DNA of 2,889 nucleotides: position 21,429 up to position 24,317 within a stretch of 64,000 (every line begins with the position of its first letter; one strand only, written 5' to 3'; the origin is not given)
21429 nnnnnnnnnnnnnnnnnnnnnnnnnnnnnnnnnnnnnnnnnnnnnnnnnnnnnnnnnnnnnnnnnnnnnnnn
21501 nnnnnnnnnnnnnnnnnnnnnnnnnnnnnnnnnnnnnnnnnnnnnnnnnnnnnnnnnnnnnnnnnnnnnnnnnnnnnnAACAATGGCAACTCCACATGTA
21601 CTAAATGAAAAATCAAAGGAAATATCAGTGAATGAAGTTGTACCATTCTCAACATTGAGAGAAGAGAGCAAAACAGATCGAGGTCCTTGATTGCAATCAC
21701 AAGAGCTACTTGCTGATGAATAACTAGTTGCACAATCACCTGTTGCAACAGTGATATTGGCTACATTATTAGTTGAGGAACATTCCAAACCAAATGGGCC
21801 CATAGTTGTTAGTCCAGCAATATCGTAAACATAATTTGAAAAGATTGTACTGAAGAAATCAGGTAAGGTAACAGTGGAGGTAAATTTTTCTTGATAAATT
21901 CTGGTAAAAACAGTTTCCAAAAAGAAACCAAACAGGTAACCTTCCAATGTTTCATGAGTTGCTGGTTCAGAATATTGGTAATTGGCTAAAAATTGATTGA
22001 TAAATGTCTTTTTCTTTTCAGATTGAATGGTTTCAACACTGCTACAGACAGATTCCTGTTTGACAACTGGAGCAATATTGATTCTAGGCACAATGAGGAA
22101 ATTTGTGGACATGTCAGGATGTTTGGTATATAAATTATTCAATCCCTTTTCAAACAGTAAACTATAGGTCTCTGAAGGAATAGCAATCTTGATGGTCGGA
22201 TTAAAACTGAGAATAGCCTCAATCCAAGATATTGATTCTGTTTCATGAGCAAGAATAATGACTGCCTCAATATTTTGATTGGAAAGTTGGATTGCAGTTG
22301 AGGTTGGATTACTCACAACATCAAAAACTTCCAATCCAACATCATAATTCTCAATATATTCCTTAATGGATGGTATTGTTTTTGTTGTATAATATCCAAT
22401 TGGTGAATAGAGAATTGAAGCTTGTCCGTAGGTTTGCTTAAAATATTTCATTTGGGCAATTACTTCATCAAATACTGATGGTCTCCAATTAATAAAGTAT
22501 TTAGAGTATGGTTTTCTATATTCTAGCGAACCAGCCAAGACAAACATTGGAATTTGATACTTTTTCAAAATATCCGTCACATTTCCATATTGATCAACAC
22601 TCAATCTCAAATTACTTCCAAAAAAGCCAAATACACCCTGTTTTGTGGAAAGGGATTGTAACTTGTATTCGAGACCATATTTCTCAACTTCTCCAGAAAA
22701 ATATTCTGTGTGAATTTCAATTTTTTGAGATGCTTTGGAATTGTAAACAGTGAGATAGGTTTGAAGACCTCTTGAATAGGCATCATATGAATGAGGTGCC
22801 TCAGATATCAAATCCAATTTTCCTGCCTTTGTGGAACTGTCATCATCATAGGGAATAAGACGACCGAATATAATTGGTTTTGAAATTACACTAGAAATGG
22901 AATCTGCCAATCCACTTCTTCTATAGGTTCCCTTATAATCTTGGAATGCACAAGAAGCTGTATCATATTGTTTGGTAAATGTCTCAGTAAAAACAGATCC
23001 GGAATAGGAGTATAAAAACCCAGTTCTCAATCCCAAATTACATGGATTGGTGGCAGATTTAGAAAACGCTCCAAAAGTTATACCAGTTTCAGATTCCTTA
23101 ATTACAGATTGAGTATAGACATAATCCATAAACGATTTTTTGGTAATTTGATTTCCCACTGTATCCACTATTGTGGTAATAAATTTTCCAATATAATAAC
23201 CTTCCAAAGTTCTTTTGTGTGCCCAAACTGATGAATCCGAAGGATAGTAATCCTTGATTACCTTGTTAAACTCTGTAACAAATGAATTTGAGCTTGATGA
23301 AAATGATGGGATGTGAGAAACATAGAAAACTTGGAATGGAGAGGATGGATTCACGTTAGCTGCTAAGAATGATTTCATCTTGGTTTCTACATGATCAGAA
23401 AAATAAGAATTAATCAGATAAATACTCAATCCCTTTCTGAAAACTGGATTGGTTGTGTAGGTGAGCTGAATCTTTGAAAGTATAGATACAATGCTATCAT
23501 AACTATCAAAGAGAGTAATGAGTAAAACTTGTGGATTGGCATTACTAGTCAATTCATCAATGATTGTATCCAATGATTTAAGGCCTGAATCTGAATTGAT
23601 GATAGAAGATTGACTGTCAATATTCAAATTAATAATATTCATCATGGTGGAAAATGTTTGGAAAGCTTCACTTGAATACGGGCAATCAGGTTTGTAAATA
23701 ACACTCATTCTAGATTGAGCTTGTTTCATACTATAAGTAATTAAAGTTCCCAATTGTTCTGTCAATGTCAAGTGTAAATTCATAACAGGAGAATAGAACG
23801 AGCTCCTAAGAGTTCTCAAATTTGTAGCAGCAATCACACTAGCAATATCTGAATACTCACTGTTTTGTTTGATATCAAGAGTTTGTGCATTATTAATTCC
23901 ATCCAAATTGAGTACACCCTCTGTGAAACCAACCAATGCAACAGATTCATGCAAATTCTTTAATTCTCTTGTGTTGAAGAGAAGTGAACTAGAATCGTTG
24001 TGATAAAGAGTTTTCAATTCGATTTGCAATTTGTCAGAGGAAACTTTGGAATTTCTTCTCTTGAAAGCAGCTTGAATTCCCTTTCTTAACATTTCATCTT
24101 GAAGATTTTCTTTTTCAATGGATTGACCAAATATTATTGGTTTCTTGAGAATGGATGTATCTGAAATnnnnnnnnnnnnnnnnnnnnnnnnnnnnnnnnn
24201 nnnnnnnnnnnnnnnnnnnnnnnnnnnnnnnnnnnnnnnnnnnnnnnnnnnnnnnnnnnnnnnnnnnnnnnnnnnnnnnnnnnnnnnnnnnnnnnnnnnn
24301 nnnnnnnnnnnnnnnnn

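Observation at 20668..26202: Receptor cyclase with a PBP-I ectodomain fused directly to the catalytic domain, without a kinase-homology domain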

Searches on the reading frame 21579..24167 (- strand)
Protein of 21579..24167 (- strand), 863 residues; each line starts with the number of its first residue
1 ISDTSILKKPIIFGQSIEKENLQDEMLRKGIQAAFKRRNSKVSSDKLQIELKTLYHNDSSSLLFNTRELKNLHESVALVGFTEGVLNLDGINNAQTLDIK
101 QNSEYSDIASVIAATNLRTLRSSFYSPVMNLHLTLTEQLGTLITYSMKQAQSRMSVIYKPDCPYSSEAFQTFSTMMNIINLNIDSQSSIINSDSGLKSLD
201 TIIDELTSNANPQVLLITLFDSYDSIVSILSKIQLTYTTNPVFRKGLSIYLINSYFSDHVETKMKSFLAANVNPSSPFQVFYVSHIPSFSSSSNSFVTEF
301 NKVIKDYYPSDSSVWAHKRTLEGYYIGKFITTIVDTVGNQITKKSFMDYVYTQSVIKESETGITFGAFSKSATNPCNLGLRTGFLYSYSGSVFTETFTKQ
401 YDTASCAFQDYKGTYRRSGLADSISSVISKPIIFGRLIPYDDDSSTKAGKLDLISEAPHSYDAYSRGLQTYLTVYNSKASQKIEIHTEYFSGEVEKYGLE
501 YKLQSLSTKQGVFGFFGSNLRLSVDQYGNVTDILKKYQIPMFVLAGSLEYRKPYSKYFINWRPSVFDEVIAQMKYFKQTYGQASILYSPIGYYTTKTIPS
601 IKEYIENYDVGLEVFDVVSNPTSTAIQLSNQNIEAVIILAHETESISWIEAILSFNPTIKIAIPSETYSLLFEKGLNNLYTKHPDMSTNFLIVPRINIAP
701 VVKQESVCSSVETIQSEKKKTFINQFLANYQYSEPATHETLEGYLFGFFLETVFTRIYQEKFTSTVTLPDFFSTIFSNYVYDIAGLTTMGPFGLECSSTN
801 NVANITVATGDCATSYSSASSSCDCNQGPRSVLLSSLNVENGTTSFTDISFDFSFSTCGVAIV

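Call 44: predict_structure(alignment_id=A1)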
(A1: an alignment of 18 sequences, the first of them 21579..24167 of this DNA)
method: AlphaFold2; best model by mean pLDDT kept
length: 863 residues; sequences in the alignment: 18
mean_pLDDT: 80.0   pTM: 0.78
mean pLDDT of the five models: 80.0, 79.8, 78.8, 78.1, 77.1
residues with pLDDT >= 90: 252; 70-90: 456; 50-70: 81; < 50: 74
segments of 3 or more residues with pLDDT < 50: 1-5, 410-425, 443-446, 454-459, 704-712, 795-823
pLDDT, mean of each block of 10 residues (from residue 1): 58 94 93 95 88 93 93 93 73 69 87 74 79 89 89 92 89 86 90 64 86 92 91 85 83 90 89 81 91 89 92 87 95 91 93 90 87 82 90 90 69 29 50 85 52 49 84 89 85 79 89 81 81 92 82 81 87 88 83 81 75 59 82 87 88 86 85 84 70 76 45 66 89 80 91 92 87 84 84 51 29 29 60 83 77 71 48
secondary structure, 60 per line:
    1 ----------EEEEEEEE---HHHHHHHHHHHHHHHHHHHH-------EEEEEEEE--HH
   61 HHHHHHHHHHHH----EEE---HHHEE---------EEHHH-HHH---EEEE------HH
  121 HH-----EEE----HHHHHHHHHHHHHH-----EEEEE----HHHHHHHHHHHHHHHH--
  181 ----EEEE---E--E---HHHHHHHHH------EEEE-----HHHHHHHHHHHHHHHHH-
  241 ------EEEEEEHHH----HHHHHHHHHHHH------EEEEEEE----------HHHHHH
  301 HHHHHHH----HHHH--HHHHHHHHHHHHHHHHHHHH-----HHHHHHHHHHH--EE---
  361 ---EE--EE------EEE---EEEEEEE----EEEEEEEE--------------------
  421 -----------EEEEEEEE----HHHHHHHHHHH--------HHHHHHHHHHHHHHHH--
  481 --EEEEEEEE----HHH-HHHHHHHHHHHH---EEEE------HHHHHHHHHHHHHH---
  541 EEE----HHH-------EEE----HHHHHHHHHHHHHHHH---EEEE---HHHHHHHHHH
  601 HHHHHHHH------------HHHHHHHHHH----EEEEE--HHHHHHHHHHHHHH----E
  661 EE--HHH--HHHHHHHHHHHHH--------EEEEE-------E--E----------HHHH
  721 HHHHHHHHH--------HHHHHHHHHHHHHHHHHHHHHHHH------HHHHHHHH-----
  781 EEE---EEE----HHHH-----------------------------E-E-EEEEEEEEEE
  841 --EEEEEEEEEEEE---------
elements in order (helices of 4 or more, strands of 3 or more residues): E11-18 H22-41 E49-56 H59-72 E77-79 E109-112 H119-122 E128-130 H135-148 E154-158 H163-178 E185-188 H199-207 E214-217 H223-239 E247-252 H260-271 E278-284 H295-307 H312-315 H318-337 H343-353 E376-378 E382-388 E393-400 E432-439 H444-454 H463-478 E483-490 H499-510 E514-517 H524-537 E541-543 E558-560 H565-580 E584-587 H591-608 H621-630 E635-639 H642-655 E660-662 H670-682 E691-695 H717-729 H738-761 H768-775 E781-783 E787-789 H794-797 E831-840 E843-854
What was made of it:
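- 22878..24158 (-): PBP/VFT module 2 (residues 556-982). It is divergent (38-40% identity to homologs) and has no Pfam hit of its own. The AF2 model shows an alternating beta/alpha two-lobe fold (call 44).
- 21579..22877 (-): PBP/VFT module 3 (residues 983-1415), the membrane-proximal module. It ends in the Cys-rich motif CDCNQG...C. AF2 model in call 44.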

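Call 46: fold_search(model_id=the predicted structure, library=pdb)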
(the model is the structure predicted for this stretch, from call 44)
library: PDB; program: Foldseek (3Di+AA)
matches with E <= 10: 1715; with E <= 0.001: 843
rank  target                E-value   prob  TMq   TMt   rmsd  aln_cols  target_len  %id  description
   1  4m88                  1.2e-13  1.00  0.34  0.75   4.8       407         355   14  Crystal structure of extracellular ligand-binding receptor from Verminephrobacter eiseniae ef01-2 (released 2013-11-06)
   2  4kv7                  3.6e-13  1.00  0.33  0.71   5.3       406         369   14  The crystal structure of a possible leucine/isoleucine/valine-binding protein from Rhodopirellula baltica SH 1 (released 2013-06-05)
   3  3lop                  1.2e-12  1.00  0.33  0.73   5.3       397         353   13  Crystal structure of substrate-binding periplasmic protein (Pbp) from Ralstonia solanacearum (released 2010-02-23)
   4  3i45                  1.3e-12  1.00  0.34  0.69   4.8       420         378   11  CRYSTAL STRUCTURE OF putative twin-arginine translocation pathway signal protein from Rhodospirillum rubrum Atcc 11170 (released 2009-07-14)
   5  3td9                  4.0e-12  1.00  0.30  0.65   6.5       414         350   11  Crystal structure of a Leucine binding protein LivK (TM1135) from Thermotoga maritima MSB8 at 1.90 A resolution (released 2011-09-07)
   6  4ey3                  6.6e-12  1.00  0.34  0.71   5.1       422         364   10  Crystal structure of solute binding protein of ABC transporter in complex with p-hydroxybenzoic acid (released 2012-05-30)
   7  3h5l_A                6.6e-12  1.00  0.34  0.68   7.3       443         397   13  Crystal structure of a putative branched-chain amino acid ABC transporter from Silicibacter pomeroyi (released 2009-05-05)
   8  3h5l_B                7.4e-12  1.00  0.34  0.69   7.2       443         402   13  Crystal structure of a putative branched-chain amino acid ABC transporter from Silicibacter pomeroyi (released 2009-05-05)
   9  3eaf                  9.2e-12  1.00  0.32  0.66   6.1       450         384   13  Crystal structure of ABC transporter, substrate binding protein Aeropyrum pernix (released 2008-09-09)
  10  4evs                  1.0e-11  1.00  0.33  0.71   5.3       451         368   13  Crystal structure of ABC transporter from R. palustris - solute binding protein (RPA0985) in complex with 4-hydroxybenzo (released 2012-05-23)
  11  4eyg_B                1.1e-11  1.00  0.34  0.71   5.3       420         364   10  Crystal structure of solute binding protein of ABC transporter from Rhodopseudomonas palustris BisB5 in complex with v (released 2012-05-30)
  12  4eyg_A                1.3e-11  1.00  0.33  0.70   5.1       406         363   10  Crystal structure of solute binding protein of ABC transporter from Rhodopseudomonas palustris BisB5 in complex with v (released 2012-05-30)
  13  4nv3_A                1.6e-11  1.00  0.33  0.68   5.4       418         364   13  The crystal structure of a solute-binding protein (N280D mutant) from Anabaena variabilis ATCC 29413 in complex with v (released 2013-12-11)
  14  3hut                  1.7e-11  1.00  0.33  0.77   5.0       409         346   11  Crystal structure of a putative branched-chain amino acid ABC transporter from Rhodospirillum rubrum (released 2009-06-30)
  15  4f8j                  1.7e-11  1.00  0.31  0.66   6.3       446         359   12  The structure of an aromatic compound transport protein from Rhodopseudomonas palustris in complex with p-coumarate (released 2012-09-26)
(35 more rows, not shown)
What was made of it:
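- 22878..24158 (-): Foldseek finds LivJ/LivK-type PBPs (call 46).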
